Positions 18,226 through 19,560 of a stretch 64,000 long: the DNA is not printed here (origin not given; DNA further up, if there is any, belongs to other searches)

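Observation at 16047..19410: Three consecutive secreted proteins sharing HEAT/PBS-like linkers, two carrying a C-terminal PA-IL/LecA-like lectin domain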

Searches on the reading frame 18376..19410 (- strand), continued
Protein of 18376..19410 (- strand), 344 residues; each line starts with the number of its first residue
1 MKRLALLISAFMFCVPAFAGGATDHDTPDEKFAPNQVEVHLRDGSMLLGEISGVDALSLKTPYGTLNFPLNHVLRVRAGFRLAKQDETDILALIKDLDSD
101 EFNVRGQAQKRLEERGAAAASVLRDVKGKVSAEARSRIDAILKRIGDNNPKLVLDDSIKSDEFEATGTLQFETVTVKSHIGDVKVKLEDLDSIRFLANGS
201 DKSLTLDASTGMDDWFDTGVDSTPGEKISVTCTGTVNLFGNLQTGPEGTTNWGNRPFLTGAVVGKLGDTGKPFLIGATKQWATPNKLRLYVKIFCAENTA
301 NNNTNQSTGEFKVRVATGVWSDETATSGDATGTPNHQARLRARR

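Call 23: fold_search(model_id=the predicted structure, library=pdb)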
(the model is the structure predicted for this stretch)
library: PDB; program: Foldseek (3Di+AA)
matches with E <= 10: 791; with E <= 0.001: 11
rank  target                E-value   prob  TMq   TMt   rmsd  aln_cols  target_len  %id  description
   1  1l7l                  6.3e-07  1.00  0.28  0.74   2.9       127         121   19  Crystal structure of Pseudomonas aeruginosa lectin 1 determined by single wavelength anomalous scattering phasing method (released 2002-12-11)
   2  2vxj_B                2.3e-06  1.00  0.27  0.74   2.7       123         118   19  CRYSTAL STRUCTURE OF PA-IL LECTIN COMPLEXED WITH AGAL13BGAL14GLC AT 1.9 A RESOLUTION (released 2008-09-16)
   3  4cp9_A                3.0e-06  1.00  0.27  0.70   3.3       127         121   20  Crystal structure OF lecA lectin complexed with a divalent galactoside at 1.65 angstrom (released 2014-10-08)
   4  2vxj_D                6.1e-06  1.00  0.27  0.73   2.9       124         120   19  CRYSTAL STRUCTURE OF PA-IL LECTIN COMPLEXED WITH AGAL13BGAL14GLC AT 1.9 A RESOLUTION (released 2008-09-16)
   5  2vxj_C                7.6e-06  1.00  0.27  0.73   2.9       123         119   18  CRYSTAL STRUCTURE OF PA-IL LECTIN COMPLEXED WITH AGAL13BGAL14GLC AT 1.9 A RESOLUTION (released 2008-09-16)
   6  6ygq_D                8.1e-06  1.00  0.27  0.71   4.1       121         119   20  EclA N-terminal domain; PllA-like lectin (released 2021-04-07)
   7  6ygq_A                8.1e-06  1.00  0.27  0.69   4.2       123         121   20  EclA N-terminal domain; PllA-like lectin (released 2021-04-07)
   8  2vxj_J                1.1e-05  1.00  0.27  0.71   3.0       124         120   19  CRYSTAL STRUCTURE OF PA-IL LECTIN COMPLEXED WITH AGAL13BGAL14GLC AT 1.9 A RESOLUTION (released 2008-09-16)
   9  6ygq_B                1.6e-05  1.00  0.24  0.62   4.7       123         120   22  EclA N-terminal domain; PllA-like lectin (released 2021-04-07)
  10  5ofz_A                5.0e-05  1.00  0.26  0.68   3.4       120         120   24  PllA lectin, apo (released 2017-10-04)
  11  5odu_A                1.1e-04  1.00  0.26  0.67   3.4       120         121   24  PllA lectin, monosaccharide complex (released 2017-10-04)
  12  4dzg                  5.0e-03  0.99  0.19  0.45   4.9       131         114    9  Crystal structure of Aeromonas hydrophila PliG, a periplasmic lysozyme inhibitor of g-type lysozyme (released 2012-06-13)
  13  5uqp_A                1.2e-02  0.80  0.16  0.36   9.7       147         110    6  The crystal structure of cupin protein from Rhodococcus jostii RHA1 (released 2017-02-22)
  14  1zz6_A                1.2e-02  0.51  0.15  0.25  16.2       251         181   11  Crystal Structure of Apo-HppE (released 2005-07-26)
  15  6v4a_C                1.3e-02  0.51  0.21  0.14  14.3       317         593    8  An open conformation of a Pentameic ligand-gated ion channel with additional N-terminal domain (released 2020-06-03)
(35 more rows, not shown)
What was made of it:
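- On PA-IL / LecA lectin family (Pfam PF07828): Foldseek E 6e-7, with the top 11 hits all PA-IL (call 23).
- Foldseek: LecA E 6e-7, TM 0.74, and the top 11 hits are all PA-IL (call 23).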

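Call 31: search_protein_families(library=pfam, alignment_id=A1, max_evalue=1)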
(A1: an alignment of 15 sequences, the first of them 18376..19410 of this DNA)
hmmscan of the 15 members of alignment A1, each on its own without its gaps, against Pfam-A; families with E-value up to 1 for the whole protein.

A. member 1, window:18376-19410:- (344 aa): 0 families

B. families by the number of members that match (of 15 scanned): 9 families
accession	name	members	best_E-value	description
PF13646.12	HEAT_2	2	0.015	HEAT repeats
PF07828.18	PA-IL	1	0.013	PA-IL-like protein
PF04455.17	Saccharop_dh_N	1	0.024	LOR/SDH bifunctional enzyme conserved region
PF23933.1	DUF7269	1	0.07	Family of unknown function (DUF7269)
PF04380.18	BMFP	1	0.095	Membrane fusogenic activity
PF01423.28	LSM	1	0.095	LSM domain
PF10756.15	bPH_6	1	0.1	Bacterial PH domain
PF20024.5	DUF6432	1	0.39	Family of unknown function (DUF6432)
PF11034.13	Grg1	1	0.39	Glucose-repressible protein Grg1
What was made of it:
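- On PA-IL / LecA lectin family (Pfam PF07828): Among 15 family members, one hit at E 0.013 (call 31).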

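Call 41: find_encoding_contigs(protein=P0006, flank=6000, max_places=2)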
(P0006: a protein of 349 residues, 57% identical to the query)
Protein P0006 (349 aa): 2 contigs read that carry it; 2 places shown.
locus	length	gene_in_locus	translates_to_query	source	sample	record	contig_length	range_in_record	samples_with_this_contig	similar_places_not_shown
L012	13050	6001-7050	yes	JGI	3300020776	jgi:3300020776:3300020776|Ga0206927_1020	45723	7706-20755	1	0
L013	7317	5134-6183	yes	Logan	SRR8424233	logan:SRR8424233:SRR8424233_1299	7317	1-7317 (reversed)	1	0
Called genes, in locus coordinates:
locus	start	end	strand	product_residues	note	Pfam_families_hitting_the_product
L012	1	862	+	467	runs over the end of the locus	PF00483:NTP_transferase, PF12804:NTP_transf_3, PF13580:SIS_2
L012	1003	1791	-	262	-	PF00106:adh_short, PF08659:KR, PF13561:adh_short_C2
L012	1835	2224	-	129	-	-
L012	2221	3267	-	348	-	PF08240:ADH_N, PF16912:Glu_dehyd_C, PF00107:ADH_zinc_N, PF13602:ADH_zinc_N_2 (weak)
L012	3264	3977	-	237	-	PF00215:OMPdecase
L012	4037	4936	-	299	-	PF01261:AP_endonuc_2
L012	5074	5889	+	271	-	PF02463:SMC_N (weak), PF00005:ABC_tran, PF13304:AAA_21 (faint)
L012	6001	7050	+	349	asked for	-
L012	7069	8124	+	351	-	-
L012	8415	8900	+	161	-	PF02367:TsaE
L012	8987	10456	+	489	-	PF02812:ELFV_dehydrog_N, PF00208:ELFV_dehydrog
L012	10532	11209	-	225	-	-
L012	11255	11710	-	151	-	PF01903:CbiX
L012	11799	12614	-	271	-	-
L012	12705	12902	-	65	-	-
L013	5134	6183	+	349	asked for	-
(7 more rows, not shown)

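Call 42: find_encoding_contigs(protein=P0002, flank=6000, max_places=2)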
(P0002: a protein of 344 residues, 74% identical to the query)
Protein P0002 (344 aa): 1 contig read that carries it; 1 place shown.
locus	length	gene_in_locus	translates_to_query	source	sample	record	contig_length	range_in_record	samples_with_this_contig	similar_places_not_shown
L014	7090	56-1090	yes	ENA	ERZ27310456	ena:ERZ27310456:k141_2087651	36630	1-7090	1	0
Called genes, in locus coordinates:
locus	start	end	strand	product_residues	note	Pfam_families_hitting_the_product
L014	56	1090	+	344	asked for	-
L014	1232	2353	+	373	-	-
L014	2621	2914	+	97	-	-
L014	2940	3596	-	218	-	PF02075:RuvC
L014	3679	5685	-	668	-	PF02369:Big_1 (faint), PF13620:CarboxypepD_reg (faint), PF21167:DUF6851, PF22778:VCPO_2nd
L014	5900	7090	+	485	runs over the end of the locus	PF02449:Glyco_hydro_42 (weak), PF16116:DUF4832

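Call 43: find_encoding_contigs(protein=P0005, flank=6000, max_places=2)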
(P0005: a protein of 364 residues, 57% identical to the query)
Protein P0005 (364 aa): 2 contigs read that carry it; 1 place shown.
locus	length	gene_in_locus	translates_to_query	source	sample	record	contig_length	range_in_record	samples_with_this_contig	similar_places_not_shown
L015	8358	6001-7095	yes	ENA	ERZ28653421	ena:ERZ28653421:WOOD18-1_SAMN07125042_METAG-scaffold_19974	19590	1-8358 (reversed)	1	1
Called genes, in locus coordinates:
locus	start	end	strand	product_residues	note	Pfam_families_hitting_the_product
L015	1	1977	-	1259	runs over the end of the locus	PF06452:CBM9_1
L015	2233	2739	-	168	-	PF02472:ExbD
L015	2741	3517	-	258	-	PF01618:MotA_ExbB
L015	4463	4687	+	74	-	-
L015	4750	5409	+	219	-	-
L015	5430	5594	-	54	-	-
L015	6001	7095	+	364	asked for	-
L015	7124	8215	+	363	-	-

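Call 71: list_cluster_members(proteins=[P0001, P0024, P0015, P0031, P0032, P0036, P0038, P0041, P0044, P0023])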
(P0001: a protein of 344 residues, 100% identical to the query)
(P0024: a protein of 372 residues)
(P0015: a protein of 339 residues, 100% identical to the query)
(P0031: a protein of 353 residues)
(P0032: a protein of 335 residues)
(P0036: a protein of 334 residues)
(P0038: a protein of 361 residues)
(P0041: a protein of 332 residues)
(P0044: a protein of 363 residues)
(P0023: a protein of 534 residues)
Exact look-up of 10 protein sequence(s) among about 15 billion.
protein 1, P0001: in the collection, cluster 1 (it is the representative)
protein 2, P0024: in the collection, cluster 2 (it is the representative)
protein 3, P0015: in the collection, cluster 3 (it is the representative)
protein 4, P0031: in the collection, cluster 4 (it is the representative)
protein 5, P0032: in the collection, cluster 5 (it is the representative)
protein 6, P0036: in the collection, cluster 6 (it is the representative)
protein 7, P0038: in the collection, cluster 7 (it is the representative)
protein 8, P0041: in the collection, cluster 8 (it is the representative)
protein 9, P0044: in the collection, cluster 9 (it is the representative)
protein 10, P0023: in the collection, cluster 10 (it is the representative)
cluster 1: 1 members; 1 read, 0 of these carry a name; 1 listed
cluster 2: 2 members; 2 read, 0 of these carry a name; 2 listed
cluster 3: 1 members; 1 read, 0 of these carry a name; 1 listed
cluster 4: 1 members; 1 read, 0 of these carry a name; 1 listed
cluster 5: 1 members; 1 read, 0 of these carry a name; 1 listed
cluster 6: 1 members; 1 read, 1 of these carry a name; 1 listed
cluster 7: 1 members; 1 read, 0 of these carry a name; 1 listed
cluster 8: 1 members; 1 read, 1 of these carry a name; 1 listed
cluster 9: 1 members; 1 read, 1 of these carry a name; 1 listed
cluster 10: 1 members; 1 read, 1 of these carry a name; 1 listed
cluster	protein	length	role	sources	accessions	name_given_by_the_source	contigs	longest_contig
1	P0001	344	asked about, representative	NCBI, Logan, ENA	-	-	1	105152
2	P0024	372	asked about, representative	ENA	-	-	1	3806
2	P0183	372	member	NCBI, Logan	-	-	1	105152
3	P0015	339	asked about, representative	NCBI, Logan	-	-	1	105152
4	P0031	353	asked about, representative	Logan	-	-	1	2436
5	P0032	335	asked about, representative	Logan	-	-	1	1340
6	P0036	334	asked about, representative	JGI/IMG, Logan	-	hypothetical protein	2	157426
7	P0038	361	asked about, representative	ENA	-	-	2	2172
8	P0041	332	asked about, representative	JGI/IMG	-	hypothetical protein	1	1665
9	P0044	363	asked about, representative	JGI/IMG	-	hypothetical protein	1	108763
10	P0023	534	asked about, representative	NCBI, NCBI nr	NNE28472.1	MAG: hypothetical protein HKN16_02475 [Saprospiraceae bacterium] | hypothetical protein [Saprospiraceae bacterium]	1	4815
